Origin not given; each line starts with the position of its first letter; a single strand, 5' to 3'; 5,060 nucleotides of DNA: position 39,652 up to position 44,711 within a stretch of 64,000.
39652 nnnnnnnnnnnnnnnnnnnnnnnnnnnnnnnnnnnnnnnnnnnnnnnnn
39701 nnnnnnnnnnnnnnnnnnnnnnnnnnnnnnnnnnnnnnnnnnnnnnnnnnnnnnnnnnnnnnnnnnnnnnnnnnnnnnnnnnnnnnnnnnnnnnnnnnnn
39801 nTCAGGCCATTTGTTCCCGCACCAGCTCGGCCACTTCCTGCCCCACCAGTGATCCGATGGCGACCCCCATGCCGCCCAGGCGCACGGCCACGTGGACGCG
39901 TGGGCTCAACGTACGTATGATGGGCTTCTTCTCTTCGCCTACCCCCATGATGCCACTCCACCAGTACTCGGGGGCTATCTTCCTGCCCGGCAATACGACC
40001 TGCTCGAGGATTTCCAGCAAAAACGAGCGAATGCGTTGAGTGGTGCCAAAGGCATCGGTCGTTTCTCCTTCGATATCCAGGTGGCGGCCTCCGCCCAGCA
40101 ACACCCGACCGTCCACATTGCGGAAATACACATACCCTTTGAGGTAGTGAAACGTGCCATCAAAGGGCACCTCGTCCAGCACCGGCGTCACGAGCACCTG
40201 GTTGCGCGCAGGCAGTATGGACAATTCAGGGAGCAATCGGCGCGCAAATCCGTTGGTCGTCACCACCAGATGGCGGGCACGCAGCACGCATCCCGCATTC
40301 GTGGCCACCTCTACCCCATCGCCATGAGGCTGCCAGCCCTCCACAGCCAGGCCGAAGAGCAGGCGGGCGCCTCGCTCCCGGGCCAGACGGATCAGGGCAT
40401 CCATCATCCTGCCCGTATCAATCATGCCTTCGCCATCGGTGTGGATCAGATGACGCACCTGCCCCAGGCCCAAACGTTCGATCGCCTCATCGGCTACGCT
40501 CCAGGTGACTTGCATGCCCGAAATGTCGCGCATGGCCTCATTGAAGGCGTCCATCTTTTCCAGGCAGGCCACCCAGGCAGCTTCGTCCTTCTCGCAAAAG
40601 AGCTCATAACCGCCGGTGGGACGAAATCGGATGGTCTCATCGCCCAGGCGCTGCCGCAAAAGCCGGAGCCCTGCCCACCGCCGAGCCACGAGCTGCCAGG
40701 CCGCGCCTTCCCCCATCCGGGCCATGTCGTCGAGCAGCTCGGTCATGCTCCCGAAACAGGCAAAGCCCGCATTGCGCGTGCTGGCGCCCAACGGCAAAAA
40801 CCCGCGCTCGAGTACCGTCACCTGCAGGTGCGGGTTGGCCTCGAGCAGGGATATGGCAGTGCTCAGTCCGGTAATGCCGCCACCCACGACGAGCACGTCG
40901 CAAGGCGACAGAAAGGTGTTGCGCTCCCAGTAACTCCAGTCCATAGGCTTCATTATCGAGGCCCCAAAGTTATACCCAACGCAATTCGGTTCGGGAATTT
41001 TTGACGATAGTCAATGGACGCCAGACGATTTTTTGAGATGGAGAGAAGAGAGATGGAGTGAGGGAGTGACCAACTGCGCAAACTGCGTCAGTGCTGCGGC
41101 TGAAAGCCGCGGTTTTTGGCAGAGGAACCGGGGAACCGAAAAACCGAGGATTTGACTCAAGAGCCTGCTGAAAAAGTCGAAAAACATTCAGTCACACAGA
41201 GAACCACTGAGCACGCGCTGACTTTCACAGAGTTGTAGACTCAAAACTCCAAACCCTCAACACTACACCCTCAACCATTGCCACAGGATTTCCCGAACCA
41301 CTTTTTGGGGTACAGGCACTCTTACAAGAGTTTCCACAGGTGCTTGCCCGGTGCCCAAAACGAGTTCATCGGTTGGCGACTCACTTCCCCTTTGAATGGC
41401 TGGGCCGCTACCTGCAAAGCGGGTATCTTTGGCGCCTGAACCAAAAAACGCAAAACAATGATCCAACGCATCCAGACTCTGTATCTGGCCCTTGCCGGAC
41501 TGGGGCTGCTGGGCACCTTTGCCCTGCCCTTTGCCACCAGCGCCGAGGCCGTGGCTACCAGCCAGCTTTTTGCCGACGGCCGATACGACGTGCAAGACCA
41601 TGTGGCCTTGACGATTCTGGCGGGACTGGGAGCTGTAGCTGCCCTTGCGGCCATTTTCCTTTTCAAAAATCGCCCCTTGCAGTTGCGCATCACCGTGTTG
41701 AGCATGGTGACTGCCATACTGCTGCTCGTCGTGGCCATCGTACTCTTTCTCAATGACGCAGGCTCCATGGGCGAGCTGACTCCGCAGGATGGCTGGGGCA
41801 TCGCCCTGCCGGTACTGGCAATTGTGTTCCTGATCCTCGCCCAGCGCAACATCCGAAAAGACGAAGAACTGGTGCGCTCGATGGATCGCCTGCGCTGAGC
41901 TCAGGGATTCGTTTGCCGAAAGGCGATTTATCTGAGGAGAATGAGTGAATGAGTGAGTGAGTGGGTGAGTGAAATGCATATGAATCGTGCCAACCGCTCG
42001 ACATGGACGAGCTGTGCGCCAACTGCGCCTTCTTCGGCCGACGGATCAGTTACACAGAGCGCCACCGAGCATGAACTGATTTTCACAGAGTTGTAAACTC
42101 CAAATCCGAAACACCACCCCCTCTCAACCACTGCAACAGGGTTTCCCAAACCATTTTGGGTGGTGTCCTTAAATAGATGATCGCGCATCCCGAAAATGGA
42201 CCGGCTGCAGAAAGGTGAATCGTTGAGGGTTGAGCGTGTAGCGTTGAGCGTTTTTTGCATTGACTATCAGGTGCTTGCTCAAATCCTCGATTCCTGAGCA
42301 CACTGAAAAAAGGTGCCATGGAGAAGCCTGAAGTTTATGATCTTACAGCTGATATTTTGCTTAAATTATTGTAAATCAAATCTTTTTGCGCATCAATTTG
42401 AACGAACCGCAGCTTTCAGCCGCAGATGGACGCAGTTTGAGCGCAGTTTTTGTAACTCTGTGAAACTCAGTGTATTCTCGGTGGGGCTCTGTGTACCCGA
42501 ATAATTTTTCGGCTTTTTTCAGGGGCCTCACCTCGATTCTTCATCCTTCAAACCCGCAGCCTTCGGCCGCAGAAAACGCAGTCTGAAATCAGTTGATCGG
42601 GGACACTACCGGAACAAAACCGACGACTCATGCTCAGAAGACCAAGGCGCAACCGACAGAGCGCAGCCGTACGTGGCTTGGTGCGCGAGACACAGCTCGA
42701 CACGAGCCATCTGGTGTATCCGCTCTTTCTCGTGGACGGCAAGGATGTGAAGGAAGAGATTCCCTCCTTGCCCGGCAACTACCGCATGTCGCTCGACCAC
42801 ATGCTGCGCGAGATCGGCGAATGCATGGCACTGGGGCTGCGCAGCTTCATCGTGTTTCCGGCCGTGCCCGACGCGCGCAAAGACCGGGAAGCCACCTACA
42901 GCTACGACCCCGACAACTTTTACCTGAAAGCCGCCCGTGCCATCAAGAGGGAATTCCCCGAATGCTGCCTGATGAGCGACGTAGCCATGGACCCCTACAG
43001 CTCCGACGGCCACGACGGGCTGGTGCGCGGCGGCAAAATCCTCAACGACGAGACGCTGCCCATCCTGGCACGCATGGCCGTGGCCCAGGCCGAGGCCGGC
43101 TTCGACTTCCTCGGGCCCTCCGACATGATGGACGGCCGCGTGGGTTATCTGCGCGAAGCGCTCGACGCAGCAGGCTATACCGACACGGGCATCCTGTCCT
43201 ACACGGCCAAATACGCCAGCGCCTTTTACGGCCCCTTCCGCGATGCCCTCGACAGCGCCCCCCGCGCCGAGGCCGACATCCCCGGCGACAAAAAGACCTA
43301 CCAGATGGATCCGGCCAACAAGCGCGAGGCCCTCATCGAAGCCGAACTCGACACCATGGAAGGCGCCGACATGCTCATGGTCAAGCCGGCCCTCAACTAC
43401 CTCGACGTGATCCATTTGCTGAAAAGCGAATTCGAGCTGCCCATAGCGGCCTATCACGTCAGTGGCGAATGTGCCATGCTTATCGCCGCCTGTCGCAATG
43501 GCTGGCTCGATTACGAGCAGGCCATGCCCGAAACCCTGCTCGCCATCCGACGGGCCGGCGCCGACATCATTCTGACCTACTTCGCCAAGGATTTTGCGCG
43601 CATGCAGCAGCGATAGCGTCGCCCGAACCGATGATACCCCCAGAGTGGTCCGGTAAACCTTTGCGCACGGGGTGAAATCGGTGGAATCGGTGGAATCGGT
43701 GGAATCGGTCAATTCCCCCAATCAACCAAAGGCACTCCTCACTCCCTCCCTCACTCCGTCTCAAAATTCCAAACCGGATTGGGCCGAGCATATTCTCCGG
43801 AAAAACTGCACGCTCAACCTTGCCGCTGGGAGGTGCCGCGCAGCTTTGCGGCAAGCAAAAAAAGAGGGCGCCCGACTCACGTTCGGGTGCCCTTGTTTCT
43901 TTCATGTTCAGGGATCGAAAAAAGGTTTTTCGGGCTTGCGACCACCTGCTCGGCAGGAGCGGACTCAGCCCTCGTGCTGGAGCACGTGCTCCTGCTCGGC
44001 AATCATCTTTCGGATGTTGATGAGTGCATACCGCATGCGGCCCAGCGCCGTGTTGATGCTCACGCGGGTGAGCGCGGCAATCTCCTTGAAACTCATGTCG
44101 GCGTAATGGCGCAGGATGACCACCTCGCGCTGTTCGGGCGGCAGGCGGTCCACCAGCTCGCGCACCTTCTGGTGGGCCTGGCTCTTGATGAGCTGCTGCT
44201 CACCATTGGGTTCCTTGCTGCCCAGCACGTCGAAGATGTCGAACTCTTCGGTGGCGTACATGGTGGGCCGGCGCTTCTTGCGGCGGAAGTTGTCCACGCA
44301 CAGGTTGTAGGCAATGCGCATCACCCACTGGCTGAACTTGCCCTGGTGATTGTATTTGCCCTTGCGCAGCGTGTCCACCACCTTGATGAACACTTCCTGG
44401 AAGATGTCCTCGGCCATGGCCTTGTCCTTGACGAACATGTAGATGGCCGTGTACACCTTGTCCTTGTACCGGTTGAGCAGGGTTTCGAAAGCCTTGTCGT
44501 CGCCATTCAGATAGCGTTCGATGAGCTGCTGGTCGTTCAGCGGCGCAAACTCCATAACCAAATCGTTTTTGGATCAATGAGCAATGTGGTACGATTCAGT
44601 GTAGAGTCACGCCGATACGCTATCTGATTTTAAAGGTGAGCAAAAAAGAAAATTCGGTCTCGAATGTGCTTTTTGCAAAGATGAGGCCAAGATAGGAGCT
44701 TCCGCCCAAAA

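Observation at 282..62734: About half of all intergenic gaps are built from one shuffled kit of short repeat modules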

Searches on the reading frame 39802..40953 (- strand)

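Call 13: search_protein_families(library=pfam, proteins=[window:39802-40953:-])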
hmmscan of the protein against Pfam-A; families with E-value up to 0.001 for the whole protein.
window:39802-40953:- (383 aa): 5 families
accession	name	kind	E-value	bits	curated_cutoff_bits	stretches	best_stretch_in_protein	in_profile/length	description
PF01266.30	DAO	-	5e-49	168.1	27.9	1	19-377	1-353/353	FAD dependent oxidoreductase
PF01593.30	Amino_oxidase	-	0.00011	22.1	19.8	0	185-235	205-256/443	Flavin containing amine oxidoreductase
PF01946.23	Thi4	-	0.00022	21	26.2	1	17-54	17-53/235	Thi4 family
PF00890.30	FAD_binding_2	-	0.00027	20.7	20.4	0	19-90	1-64/414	FAD binding domain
PF13450.12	NAD_binding_8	-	0.00047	20.8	21.9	0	22-51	1-28/68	NAD(P)-binding Rossmann-like domain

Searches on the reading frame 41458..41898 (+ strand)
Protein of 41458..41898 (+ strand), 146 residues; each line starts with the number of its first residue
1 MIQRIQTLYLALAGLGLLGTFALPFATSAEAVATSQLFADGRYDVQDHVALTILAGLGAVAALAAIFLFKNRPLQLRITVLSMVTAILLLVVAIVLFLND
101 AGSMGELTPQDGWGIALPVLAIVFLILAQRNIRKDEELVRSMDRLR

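Call 13: search_protein_families(library=pfam, proteins=[window:41458-41898:+])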
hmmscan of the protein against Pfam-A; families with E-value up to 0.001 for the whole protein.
window:41458-41898:+ (146 aa): 1 family
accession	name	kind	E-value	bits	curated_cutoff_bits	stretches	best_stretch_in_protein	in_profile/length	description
PF14126.11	DUF4293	-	9.9e-36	123.7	27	1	2-145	1-153/153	Domain of unknown function (DUF4293)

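Call 93: search_protein_families(library=pfam, max_evalue=0.01, proteins=[L020:566-1381:-, L021:7390-7854:+, L021:7939-8367:+])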
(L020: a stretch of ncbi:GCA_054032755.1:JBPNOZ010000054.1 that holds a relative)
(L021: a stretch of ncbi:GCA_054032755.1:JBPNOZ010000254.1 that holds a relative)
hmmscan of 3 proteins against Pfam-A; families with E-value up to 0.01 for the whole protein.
L020:566-1381:- (271 aa): 0 families

L021:7390-7854:+ (154 aa): 0 families

L021:7939-8367:+ (143 aa): 0 families

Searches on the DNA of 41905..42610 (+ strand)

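Call 90: search_dna_similar(query=window:41905-42610:+, collection=plasmids, mode=distant, max_evalue=0.001, max_rows=10)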
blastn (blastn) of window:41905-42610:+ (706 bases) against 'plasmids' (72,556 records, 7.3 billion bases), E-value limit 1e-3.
No match.

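Call 91: search_dna_similar(query=window:41905-42610:+, collection=phages, mode=distant, max_evalue=0.001, max_rows=10)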
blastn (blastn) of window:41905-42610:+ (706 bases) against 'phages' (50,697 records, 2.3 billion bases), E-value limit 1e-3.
No match.
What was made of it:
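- Tried and rejected: BLAST of a 706-nt multi-module stretch against plasmids and phages: no match (calls 90, 91).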

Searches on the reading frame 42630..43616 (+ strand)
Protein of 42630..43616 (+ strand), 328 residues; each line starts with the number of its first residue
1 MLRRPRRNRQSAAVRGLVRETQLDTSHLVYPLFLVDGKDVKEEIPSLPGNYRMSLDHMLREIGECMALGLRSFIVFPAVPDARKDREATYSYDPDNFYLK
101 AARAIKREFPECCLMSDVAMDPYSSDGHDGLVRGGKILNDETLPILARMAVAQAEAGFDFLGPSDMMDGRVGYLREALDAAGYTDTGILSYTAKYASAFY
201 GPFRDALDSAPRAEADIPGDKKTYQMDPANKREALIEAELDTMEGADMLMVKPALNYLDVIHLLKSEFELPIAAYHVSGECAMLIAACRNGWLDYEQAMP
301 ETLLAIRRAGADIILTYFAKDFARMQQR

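Call 13: search_protein_families(library=pfam, proteins=[window:42630-43616:+])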
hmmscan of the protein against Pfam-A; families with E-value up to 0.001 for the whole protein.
window:42630-43616:+ (328 aa): 1 family
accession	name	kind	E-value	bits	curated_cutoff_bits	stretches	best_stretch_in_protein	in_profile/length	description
PF00490.27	ALAD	-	1.5e-131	438.7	24.6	1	3-324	2-316/317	Delta-aminolevulinic acid dehydratase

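Call 19: find_encoding_contigs(protein=window:42630-43616:+, flank=10000, max_places=6)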
Protein window:42630-43616:+ (328 aa): 1 contig read that carries it; 1 place shown.
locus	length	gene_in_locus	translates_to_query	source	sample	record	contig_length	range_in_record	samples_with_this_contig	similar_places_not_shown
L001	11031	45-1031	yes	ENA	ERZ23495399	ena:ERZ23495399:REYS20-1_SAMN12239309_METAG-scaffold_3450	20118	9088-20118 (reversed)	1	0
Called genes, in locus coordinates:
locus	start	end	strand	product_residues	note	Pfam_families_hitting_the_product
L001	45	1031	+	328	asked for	PF00490:ALAD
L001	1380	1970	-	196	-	PF07638:Sigma70_ECF (weak), PF04542:Sigma70_r2, PF08281:Sigma70_r4_2, PF04545:Sigma70_r4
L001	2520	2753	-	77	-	-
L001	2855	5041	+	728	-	PF10459:Peptidase_S46, PF13365:Trypsin_2 (faint)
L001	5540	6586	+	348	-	PF02156:Glyco_hydro_26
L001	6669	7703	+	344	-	PF06144:DNA_pol3_delta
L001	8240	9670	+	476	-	PF01546:Peptidase_M20, PF07687:M20_dimer (faint)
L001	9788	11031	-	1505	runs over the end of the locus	PF00801:PKD (faint), PF00431:CUB (faint), PF19081:Ig_7 (faint), PF13585:CHU_C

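Call 35: find_homologous_proteins(query=window:42630-43616:+, max_evalue=1e-60)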
Query window:42630-43616:+ (328 aa): 8000 proteins with E <= 1e-60 among 8000 candidates; the best 120 are listed.
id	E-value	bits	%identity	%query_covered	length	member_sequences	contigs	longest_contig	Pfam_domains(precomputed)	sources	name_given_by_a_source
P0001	2.1e-209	712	96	100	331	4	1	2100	PF00490.28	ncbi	-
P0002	5.0e-188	642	86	100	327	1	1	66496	PF00490.28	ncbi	-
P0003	5.5e-186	635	87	100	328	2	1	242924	PF00490.28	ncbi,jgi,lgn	-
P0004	1.1e-179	615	81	100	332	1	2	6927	PF00490.28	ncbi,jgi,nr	ncbi:MAG: porphobilinogen synthase [Bacteroidetes bacterium]|nr:MAG: porphobilinogen synthase [Bacte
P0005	2.3e-175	600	79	100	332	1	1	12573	PF00490.28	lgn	-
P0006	2.4e-175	600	80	100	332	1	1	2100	PF00490.28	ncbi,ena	-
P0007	1.9e-174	597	78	100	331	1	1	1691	PF00490.28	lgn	-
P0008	2.7e-174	597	79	99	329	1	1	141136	PF00490.28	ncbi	-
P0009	9.2e-174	595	79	99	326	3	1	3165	PF00490.28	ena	-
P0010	2.5e-173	594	79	99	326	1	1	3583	PF00490.28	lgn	-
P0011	4.1e-173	593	78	99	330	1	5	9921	PF00490.28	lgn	-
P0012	9.1e-173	592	78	99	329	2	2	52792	PF00490.28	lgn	-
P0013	2.2e-172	591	79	99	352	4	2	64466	PF00490.28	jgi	jgi:porphobilinogen synthase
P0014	6.1e-172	589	79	99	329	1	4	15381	PF00490.28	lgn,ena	-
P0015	9.0e-172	589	78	99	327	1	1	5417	PF00490.28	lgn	-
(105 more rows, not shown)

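Call 36: find_encoding_contigs(protein=P0003, flank=10000, max_places=3)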
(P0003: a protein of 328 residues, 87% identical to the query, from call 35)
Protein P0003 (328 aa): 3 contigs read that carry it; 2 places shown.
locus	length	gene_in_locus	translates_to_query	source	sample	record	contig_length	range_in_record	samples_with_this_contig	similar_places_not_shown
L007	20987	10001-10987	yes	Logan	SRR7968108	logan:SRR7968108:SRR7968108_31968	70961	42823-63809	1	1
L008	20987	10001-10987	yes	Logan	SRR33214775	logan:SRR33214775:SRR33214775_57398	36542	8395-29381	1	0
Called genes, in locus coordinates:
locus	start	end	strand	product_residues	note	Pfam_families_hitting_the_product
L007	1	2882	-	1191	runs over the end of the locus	PF02463:SMC_N, PF13175:AAA_15, PF13555:AAA_29 (weak), PF24161:CCDC39 (faint), PF06470:SMC_hinge, PF13304:AAA_21 (weak)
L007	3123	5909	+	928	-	PF13620:CarboxypepD_reg (weak), PF13715:CarbopepD_reg_2 (faint), PF17210:SdrD_B (faint), PF13573:SprB (faint), PF13620:CarboxypepD_reg (weak), PF18962:Por_Secre_tail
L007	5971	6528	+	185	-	PF07638:Sigma70_ECF (weak), PF04542:Sigma70_r2 (weak), PF08281:Sigma70_r4_2, PF04545:Sigma70_r4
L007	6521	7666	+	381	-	-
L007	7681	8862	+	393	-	-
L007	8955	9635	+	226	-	-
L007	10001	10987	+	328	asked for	PF00490:ALAD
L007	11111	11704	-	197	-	PF07638:Sigma70_ECF (weak), PF04542:Sigma70_r2, PF08281:Sigma70_r4_2, PF04545:Sigma70_r4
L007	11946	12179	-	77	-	-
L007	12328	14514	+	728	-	PF10459:Peptidase_S46, PF13365:Trypsin_2 (faint)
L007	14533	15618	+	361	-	PF06144:DNA_pol3_delta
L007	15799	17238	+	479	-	PF01546:Peptidase_M20, PF07687:M20_dimer (weak)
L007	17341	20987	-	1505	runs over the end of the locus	PF19081:Ig_7 (faint), PF18911:PKD_4 (faint), PF13585:CHU_C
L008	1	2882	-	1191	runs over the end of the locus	PF02463:SMC_N, PF13175:AAA_15, PF13555:AAA_29 (weak), PF24161:CCDC39 (faint), PF06470:SMC_hinge, PF13304:AAA_21 (weak)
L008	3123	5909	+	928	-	PF13620:CarboxypepD_reg (weak), PF13715:CarbopepD_reg_2 (faint), PF17210:SdrD_B (faint), PF13573:SprB (faint), PF13620:CarboxypepD_reg (weak), PF18962:Por_Secre_tail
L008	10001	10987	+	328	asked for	PF00490:ALAD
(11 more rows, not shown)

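Call 37: find_encoding_contigs(protein=P0002, flank=10000, max_places=3)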
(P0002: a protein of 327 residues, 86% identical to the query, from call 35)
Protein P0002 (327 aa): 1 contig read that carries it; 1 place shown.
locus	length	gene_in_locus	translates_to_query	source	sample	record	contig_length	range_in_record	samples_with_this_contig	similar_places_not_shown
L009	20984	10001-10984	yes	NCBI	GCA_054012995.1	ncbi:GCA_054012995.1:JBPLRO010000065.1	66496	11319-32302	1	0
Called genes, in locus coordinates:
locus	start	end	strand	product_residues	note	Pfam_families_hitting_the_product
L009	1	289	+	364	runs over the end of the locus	-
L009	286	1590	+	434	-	PF04413:Glycos_transf_N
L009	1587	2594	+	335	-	PF00294:PfkB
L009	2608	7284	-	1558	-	-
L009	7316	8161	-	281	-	PF06325:PrmA, PF02475:TRM5-TYW2_MTfase (weak), PF05175:MTS, PF13489:Methyltransf_23, PF08241:Methyltransf_11 (weak), PF08242:Methyltransf_12 (weak), PF13649:Methyltransf_25, PF13847:Methyltransf_31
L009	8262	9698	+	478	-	-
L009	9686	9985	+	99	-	PF01809:YidD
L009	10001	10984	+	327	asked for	PF00490:ALAD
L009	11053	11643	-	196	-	PF07638:Sigma70_ECF (weak), PF04542:Sigma70_r2, PF08281:Sigma70_r4_2, PF04545:Sigma70_r4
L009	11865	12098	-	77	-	-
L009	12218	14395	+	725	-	PF10459:Peptidase_S46, PF13365:Trypsin_2 (faint)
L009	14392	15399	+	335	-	PF06144:DNA_pol3_delta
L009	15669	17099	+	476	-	PF01546:Peptidase_M20, PF07687:M20_dimer (weak)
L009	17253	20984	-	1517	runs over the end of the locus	PF19081:Ig_7 (faint), PF13585:CHU_C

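Call 38: find_encoding_contigs(protein=P0001, flank=10000, max_places=3)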
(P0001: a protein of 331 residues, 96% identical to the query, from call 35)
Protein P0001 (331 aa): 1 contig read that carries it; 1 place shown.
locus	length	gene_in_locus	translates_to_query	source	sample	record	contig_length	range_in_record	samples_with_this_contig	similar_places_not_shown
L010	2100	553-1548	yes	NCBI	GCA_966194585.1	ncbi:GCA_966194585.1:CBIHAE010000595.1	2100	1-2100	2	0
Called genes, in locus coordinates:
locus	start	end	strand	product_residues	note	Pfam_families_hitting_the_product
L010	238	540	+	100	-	PF01809:YidD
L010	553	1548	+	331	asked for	PF00490:ALAD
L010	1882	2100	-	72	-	?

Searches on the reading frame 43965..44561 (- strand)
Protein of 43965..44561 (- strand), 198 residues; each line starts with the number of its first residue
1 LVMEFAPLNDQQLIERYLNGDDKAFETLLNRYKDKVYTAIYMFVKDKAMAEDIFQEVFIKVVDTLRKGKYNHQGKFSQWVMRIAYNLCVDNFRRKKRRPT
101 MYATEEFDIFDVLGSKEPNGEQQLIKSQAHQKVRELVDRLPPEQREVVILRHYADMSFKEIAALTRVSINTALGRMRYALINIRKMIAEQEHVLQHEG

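Call 13: search_protein_families(library=pfam, proteins=[window:43965-44561:-])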
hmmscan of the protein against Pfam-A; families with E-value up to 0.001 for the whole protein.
window:43965-44561:- (198 aa): 4 families
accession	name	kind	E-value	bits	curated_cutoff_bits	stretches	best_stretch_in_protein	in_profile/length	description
PF04542.20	Sigma70_r2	-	2.9e-13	49.8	24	1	28-98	1-71/71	Sigma-70 region 2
PF08281.18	Sigma70_r4_2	-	1e-11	44.7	25.7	1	131-171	2-42/54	Sigma-70, region 4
PF04545.22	Sigma70_r4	-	5e-08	32.8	24.1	1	138-185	3-50/50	Sigma-70, region 4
PF07638.17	Sigma70_ECF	-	2.9e-07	31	21.1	1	12-179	6-175/185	ECF sigma factor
